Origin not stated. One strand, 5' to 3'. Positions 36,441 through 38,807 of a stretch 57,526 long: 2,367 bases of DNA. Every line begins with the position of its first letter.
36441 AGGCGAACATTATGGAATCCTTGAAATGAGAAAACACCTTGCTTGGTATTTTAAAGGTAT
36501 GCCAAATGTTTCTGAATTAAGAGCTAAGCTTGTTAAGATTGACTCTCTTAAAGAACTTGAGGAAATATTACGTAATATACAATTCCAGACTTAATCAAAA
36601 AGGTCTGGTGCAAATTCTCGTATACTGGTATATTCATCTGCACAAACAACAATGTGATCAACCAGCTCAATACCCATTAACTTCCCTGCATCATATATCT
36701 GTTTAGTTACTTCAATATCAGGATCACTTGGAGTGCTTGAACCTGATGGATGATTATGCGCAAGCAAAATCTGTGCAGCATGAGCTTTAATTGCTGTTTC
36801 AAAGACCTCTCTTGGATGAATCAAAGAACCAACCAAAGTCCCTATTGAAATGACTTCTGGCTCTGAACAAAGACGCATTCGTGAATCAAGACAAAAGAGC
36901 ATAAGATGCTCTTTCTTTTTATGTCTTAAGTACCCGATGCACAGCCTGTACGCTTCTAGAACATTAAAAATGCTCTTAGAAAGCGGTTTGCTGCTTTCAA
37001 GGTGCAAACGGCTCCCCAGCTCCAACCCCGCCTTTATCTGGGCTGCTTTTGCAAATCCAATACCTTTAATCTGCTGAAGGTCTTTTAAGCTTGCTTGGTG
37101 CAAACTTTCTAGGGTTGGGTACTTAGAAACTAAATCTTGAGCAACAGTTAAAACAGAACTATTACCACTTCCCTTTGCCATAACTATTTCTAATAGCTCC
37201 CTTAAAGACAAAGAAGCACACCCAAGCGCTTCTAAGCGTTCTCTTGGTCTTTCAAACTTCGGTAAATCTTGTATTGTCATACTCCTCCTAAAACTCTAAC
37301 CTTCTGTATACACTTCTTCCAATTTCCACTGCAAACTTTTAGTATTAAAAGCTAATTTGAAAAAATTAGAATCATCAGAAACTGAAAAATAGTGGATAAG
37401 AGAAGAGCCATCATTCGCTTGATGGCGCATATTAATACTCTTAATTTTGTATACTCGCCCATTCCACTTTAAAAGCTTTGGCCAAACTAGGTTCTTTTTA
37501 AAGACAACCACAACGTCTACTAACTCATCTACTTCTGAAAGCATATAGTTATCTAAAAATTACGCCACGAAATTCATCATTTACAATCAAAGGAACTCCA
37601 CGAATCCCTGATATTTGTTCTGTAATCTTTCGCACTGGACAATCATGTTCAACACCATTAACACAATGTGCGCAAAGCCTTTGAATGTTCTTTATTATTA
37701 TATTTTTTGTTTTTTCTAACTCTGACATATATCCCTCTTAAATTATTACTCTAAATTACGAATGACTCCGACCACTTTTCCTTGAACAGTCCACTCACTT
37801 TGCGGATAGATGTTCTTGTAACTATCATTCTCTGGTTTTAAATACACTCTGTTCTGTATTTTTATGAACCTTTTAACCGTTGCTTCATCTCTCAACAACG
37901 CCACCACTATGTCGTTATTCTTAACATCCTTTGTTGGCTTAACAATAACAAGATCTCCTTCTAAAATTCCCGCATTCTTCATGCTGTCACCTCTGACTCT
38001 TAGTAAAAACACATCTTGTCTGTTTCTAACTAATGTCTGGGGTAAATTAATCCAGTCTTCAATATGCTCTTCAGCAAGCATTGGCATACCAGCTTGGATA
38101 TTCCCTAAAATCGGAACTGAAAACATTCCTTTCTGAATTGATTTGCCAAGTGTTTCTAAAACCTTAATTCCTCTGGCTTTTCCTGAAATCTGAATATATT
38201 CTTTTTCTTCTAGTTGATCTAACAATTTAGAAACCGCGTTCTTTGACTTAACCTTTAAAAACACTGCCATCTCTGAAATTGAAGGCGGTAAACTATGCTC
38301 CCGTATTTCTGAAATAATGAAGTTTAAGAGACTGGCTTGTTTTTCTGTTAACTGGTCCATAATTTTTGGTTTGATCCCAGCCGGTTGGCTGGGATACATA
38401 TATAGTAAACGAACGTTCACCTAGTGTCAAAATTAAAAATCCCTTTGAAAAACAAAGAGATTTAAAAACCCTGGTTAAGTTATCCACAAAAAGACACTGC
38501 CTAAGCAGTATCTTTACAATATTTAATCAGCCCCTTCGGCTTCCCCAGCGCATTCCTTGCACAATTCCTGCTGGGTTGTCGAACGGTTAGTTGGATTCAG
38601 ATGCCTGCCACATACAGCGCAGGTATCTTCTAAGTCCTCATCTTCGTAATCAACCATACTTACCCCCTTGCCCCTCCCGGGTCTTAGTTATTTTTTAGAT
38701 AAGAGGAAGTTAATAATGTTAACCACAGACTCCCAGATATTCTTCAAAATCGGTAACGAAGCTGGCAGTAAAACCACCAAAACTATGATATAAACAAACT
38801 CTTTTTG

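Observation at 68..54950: Five dispersed GC-rich patches in an AT-rich genome, with recurring cassette-like architecture and non-random placement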

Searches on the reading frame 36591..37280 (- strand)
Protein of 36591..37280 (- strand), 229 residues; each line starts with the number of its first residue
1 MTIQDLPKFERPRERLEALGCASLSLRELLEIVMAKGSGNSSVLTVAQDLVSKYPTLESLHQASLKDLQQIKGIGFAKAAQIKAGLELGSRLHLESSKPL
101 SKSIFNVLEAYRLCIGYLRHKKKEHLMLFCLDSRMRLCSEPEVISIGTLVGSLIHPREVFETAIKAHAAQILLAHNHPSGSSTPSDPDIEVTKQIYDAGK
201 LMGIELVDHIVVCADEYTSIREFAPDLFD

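Call 66: search_protein_families(library=pfam, max_evalue=0.001, proteins=[window:36591-37280:-])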
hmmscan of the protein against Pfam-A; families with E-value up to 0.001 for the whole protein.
window:36591-37280:- (229 aa): 4 families
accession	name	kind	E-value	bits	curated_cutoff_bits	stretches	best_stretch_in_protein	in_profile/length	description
PF04002.20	RadC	-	1.7e-37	128.5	22.1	1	109-222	6-118/121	RadC-like JAB domain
PF20582.4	UPF0758_N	-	1.7e-20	73.3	27.1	1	3-80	1-77/77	UPF0758 N-terminal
PF12826.13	HHH_2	-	2.4e-06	28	27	1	45-83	14-52/64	Helix-hairpin-helix motif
PF14520.12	HHH_5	-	4.3e-06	27.6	27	1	47-86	15-55/57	Helix-hairpin-helix domain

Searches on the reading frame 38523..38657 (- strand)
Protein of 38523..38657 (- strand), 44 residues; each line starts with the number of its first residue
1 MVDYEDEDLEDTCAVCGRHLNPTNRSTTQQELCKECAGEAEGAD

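Call 16: search_protein_families(library=pfam, max_evalue=1, proteins=[window:38523-38657:-])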
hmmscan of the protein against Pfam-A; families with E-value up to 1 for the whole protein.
window:38523-38657:- (44 aa): 6 families
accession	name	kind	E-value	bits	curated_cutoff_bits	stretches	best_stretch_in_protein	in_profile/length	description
PF13453.11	Zn_ribbon_TFIIB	-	0.0079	16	22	1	12-38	1-27/41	Transcription factor zinc-finger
PF18912.6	DZR_2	-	0.022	15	27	1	12-39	9-30/56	Double zinc ribbon domain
PF19474.4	DUF6011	-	0.027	14.4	26.6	1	6-20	4-18/37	Family of unknown function (DUF6011)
PF05191.20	ADK_lid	-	0.036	14.4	26.6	1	12-39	3-30/36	Adenylate kinase, active site lid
PF15777.11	Anti-TRAP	-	0.09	13.2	32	1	1-39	1-39/59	Tryptophan RNA-binding attenuator protein inhibitory protein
PF05810.19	NinF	-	0.17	12.3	27.5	1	12-22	1-11/25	NinF protein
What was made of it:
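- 38523..38657 (-): GC3 gene: 44-aa CxxC...CxxC zinc-ribbon protein upstream of lexA, with its own hairpin and T-run at about 38484-38509. GC is only 50% and GC3 is 0.47, so the GC reflects amino-acid content and is not foreign. Weak zinc-ribbon Pfam matches (call 16).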

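Call 62: search_protein_families(library=ncbifam, max_evalue=1, proteins=[window:38523-38657:-])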
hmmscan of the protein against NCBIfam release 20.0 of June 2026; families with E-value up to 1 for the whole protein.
window:38523-38657:- (44 aa): 4 families
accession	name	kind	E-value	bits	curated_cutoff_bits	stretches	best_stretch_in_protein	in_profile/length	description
TIGR00613.1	reco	equivalog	0.063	12.7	48.7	1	10-37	147-175/239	DNA repair protein RecO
NF041034.1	Rad50_Sulf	equivalog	0.21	9.3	1000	1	10-35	423-448/872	DNA double-strand break repair ATPase Rad50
TIGR02578.2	cas_TM1811_Csm1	equivalog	0.28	9.8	170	1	7-40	377-409/753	type III-A CRISPR-associated protein Cas10/Csm1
NF009623.0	PRK13130.1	equivalog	0.39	10.8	68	0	9-20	16-27/56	RNA-protein complex protein Nop10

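Call 63: search_protein_families(library=phrogs, max_evalue=0.1, proteins=[window:38523-38657:-])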
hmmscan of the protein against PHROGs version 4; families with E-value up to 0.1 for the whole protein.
window:38523-38657:- (44 aa): 10 families
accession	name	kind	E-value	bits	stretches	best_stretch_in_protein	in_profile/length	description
phrog_6455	-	unknown function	0.0075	17.5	1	12-37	5-30/101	-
phrog_4681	-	moron, auxiliary metabolic gene and host takeover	0.01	16.8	1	9-39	48-78/87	antitoxin from a toxin-antitoxin system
phrog_888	-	unknown function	0.01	16.6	1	10-42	7-41/271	-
phrog_25204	-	unknown function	0.031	15.4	1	5-39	76-110/115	-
phrog_32573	-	unknown function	0.035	15.4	1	12-39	77-101/118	-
phrog_2855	-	unknown function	0.045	15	1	12-40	59-88/89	-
phrog_10532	-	unknown function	0.048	14.7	1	9-37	73-100/127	-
phrog_6739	-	unknown function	0.055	14.7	1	5-41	117-151/158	-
phrog_12300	-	integration and excision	0.078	13.1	1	12-40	200-227/286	transposase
phrog_26165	-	unknown function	0.096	14.1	1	18-43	40-65/103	-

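Call 92: search_protein_families(library=padloc, max_evalue=0.1, proteins=[window:38523-38657:-])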
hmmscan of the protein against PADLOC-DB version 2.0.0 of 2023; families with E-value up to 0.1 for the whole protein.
window:38523-38657:- (44 aa): 4 families
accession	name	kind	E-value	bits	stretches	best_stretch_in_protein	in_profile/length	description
PDLC00916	Cas10a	-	0.0013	15.7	1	6-40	391-424/650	"CRISPR-associated protein Cas10/Csm1, subtype III-A/MTUBE"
PDLC01293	Cas10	-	0.0074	13.2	1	7-40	339-369/577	CAS-III; effector_LS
PDLC00932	Cas12u3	-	0.053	10.9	1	11-44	347-378/398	Cas12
PDLC01699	Cas12f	-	0.055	10.7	1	10-39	349-377/399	CAS-V-F; effector__SPE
